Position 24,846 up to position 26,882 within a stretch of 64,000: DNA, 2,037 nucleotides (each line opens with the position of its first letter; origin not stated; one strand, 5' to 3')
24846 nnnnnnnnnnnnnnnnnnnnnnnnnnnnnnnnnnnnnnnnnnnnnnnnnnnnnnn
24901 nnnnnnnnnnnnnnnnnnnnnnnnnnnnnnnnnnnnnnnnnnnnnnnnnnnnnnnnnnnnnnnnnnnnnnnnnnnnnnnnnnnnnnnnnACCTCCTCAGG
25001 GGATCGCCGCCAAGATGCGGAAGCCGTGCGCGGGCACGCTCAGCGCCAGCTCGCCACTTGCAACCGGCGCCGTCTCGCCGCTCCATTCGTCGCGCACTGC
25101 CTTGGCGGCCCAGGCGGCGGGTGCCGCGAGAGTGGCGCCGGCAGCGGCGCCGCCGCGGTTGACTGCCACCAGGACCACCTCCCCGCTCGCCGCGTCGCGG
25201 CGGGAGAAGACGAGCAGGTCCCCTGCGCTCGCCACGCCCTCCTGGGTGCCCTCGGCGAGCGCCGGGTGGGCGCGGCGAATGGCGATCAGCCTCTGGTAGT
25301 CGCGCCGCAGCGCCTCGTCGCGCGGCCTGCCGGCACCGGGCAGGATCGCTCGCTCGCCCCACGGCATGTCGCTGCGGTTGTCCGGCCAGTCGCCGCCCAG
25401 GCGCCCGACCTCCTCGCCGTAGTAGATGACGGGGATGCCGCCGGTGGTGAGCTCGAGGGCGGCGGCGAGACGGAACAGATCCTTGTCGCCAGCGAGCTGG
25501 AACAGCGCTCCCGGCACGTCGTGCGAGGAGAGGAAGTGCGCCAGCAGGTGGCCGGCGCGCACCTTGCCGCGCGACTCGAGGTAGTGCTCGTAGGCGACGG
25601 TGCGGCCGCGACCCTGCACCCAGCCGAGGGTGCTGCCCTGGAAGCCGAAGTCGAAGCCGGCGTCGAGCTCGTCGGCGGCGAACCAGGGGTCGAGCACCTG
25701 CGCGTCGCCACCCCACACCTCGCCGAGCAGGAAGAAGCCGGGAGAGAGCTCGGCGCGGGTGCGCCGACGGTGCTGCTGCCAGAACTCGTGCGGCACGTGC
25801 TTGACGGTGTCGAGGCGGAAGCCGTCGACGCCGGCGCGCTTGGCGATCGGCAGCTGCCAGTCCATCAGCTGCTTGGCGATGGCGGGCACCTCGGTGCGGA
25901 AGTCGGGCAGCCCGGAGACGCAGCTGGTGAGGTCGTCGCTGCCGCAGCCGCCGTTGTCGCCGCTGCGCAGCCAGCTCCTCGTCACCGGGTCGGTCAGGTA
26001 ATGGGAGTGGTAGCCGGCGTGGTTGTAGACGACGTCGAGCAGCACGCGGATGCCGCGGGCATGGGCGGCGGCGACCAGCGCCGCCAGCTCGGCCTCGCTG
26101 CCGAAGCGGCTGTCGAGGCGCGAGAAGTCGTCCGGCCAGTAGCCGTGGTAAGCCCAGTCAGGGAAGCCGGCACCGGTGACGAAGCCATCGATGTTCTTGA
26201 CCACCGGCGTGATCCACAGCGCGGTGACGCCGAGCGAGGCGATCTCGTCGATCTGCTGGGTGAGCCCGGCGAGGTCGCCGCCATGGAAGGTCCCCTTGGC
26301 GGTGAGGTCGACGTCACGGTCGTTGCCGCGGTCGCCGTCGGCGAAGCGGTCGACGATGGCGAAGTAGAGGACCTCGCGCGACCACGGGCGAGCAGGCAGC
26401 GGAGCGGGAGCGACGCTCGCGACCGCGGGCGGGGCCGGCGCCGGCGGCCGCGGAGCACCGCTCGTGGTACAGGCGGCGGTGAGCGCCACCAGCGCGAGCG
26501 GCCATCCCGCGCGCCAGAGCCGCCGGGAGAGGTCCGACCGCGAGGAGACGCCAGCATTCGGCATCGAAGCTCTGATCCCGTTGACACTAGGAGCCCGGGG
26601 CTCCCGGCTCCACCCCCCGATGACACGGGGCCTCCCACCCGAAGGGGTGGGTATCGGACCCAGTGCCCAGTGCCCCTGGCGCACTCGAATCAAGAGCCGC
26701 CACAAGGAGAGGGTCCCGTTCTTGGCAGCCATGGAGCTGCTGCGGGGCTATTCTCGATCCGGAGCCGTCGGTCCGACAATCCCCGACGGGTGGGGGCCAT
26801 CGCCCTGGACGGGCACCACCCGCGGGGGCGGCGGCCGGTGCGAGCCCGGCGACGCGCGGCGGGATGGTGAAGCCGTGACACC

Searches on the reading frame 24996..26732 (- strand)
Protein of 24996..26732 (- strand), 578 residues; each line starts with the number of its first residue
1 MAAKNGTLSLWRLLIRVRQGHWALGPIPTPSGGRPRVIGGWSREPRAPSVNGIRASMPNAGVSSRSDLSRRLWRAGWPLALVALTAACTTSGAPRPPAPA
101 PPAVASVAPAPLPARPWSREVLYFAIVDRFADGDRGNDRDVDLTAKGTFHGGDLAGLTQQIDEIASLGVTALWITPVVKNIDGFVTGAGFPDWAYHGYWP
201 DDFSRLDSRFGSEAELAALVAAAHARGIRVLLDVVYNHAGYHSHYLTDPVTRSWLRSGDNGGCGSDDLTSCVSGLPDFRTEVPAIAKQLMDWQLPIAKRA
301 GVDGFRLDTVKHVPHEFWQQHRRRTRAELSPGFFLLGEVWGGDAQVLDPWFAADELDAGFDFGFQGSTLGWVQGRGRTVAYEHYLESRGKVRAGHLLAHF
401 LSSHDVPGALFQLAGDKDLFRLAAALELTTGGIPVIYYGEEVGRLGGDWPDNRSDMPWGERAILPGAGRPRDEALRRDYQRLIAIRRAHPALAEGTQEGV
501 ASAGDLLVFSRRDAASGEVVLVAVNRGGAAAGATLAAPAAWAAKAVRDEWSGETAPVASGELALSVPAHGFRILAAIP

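Call 4: search_protein_families(library=pfam, proteins=[window:24996-26732:-], max_evalue=0.01)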
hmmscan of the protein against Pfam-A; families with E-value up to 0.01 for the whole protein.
window:24996-26732:- (578 aa): 4 families
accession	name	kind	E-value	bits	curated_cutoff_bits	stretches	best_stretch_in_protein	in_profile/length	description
PF00128.31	Alpha-amylase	-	4.3e-47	161.8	22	2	127-247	4-100/446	Alpha amylase, catalytic domain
PF16657.11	Malt_amylase_C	-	1.7e-06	28.5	27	1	505-573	12-75/75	Maltogenic Amylase, C-terminal domain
PF11941.14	DUF3459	-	8.6e-06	26.5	22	1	479-553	2-77/90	Domain of unknown function (DUF3459)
PF17801.7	Melibiase_C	-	0.00035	21.1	22.9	1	505-574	3-69/71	Alpha galactosidase C-terminal beta sandwich domain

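Call 80: search_protein_families(library=ncbifam, proteins=[window:24996-26564:-], max_evalue=0.00001)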
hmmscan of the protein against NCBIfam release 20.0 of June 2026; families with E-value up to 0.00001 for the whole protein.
window:24996-26564:- (522 aa): 34 families (the best 25 are shown)
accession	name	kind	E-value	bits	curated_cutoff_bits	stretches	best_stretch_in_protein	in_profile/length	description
NF007051.0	PRK09505.1-1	equivalog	2.2e-62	211.1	864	2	65-186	200-329/686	alpha-amylase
NF007060.0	PRK09505.2-5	equivalog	3.7e-61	207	790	2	52-186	183-325/690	alpha-amylase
NF007053.0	PRK09505.1-3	equivalog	4.4e-52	177.2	1269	2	60-186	187-321/687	alpha-amylase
NF007052.0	PRK09505.1-2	equivalog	1e-49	169.3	749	2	60-186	185-319/677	alpha-amylase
NF007059.0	PRK09505.2-4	equivalog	1.2e-48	165.9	865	2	61-186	186-319/683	alpha-amylase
NF041090.1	Cyc-maltodext_AglB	equivalog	7.5e-47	160.2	540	1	73-519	39-455/470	cyclomaltodextrinase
NF007058.0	PRK09505.2-3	equivalog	1.3e-45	155.8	897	2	60-186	206-340/742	alpha-amylase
NF007055.0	PRK09505.1-6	equivalog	1.5e-45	155.6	1458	2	60-186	184-318/675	alpha-amylase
NF007054.0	PRK09505.1-4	equivalog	1.6e-45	155.7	1385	2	60-186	185-319/676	alpha-amylase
NF007057.0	PRK09505.2-2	equivalog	3.7e-45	154.3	931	2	61-186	196-329/694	alpha-amylase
NF008051.0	PRK10785.1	equivalog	5.6e-42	143.7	568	2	330-518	426-604/607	maltodextrin glucosidase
NF041321.1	Alpha-amyl_MalA_Halo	equivalog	6.1e-24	84.4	875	1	61-476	256-630/666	alpha-amylase MalA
NF011083.0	PRK14510.1-2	equivalog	1.8e-23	82.1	1322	2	92-307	216-440/1186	bifunctional glycogen debranching protein GlgX/4-alpha-glucanotransferase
NF007056.0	PRK09505.2-1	equivalog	1.2e-21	77.2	624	1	61-178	117-237/554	alpha-amylase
NF006969.0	PRK09441.1-2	equivalog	5.6e-21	75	382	2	223-295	203-275/483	alpha-amylase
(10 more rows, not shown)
